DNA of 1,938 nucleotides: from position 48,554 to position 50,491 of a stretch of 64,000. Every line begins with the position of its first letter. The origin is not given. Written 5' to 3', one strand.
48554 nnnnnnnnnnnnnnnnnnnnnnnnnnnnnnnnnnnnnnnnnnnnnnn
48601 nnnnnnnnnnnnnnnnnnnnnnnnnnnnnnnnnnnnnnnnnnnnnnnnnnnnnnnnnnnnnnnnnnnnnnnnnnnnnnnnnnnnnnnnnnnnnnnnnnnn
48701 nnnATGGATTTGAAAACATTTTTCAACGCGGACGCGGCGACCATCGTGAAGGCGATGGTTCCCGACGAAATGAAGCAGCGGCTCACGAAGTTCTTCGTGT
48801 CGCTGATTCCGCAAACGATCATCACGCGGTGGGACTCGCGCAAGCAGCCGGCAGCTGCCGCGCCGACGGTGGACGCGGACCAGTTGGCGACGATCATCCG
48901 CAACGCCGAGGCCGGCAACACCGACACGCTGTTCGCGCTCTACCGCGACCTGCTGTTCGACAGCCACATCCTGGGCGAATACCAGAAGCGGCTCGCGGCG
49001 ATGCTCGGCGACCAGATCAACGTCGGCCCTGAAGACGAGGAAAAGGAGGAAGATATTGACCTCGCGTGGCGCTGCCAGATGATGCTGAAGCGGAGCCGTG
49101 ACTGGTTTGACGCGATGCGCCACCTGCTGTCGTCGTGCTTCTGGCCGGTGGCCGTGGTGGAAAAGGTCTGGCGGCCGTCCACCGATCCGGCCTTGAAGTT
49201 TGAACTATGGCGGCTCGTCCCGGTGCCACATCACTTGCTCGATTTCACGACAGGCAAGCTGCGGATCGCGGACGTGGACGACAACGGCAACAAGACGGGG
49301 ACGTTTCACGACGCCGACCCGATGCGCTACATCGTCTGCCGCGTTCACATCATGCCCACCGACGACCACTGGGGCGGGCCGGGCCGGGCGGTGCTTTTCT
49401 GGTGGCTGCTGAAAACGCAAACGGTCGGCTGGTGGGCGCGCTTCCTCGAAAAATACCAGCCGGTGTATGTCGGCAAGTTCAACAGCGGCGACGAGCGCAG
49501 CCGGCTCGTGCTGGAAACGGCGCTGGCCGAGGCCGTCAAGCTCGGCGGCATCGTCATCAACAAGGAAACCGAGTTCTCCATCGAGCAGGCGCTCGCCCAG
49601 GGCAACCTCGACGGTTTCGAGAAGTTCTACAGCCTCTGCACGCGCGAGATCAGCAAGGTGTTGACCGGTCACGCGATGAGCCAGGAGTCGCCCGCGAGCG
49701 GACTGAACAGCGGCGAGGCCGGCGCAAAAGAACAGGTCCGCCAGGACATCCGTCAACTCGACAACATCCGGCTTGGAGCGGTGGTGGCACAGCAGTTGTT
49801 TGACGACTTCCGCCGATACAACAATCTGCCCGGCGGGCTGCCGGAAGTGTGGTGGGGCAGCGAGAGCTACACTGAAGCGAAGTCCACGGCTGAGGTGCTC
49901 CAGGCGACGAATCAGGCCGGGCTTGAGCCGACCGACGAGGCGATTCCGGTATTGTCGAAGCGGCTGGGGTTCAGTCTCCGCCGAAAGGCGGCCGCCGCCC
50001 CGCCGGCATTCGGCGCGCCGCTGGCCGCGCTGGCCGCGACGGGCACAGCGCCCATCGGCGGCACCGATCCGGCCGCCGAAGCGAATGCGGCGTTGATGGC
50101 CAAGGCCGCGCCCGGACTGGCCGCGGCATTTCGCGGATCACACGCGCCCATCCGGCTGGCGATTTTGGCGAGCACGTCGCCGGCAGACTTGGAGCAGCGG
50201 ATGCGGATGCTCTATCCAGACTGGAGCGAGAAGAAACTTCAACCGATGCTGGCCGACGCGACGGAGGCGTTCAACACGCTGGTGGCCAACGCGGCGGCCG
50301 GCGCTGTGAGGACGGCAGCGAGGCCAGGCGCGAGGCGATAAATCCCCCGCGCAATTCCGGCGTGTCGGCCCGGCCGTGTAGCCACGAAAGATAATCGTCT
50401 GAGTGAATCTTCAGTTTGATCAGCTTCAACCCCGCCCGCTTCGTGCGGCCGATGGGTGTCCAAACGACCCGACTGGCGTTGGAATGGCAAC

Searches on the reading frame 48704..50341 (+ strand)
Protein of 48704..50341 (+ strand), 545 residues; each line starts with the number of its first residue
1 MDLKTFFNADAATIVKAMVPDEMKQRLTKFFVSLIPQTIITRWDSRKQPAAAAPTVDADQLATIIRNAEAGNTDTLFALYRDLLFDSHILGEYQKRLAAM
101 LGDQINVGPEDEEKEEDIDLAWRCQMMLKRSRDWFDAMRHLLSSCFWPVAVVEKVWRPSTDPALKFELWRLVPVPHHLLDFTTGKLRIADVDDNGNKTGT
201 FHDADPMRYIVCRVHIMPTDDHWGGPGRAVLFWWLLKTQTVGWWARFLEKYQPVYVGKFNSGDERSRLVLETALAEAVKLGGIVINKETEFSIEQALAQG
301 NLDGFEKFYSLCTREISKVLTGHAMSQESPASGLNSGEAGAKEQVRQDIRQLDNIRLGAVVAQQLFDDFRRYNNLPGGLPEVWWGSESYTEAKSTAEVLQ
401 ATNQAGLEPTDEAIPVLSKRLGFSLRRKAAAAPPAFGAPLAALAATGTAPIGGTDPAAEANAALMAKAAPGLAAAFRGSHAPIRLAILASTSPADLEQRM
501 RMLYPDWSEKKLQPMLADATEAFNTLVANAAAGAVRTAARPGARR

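Call 10: search_protein_families(library=pfam, proteins=[window:48704-50341:+], max_evalue=0.001)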
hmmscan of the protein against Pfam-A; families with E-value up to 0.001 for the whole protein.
window:48704-50341:+ (545 aa): 1 family
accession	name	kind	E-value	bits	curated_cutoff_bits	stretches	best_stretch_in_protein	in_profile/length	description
PF06074.18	Portal_Mu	-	4.6e-54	184.4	23.9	1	78-414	2-330/336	Portal protein of Mu bacteriophage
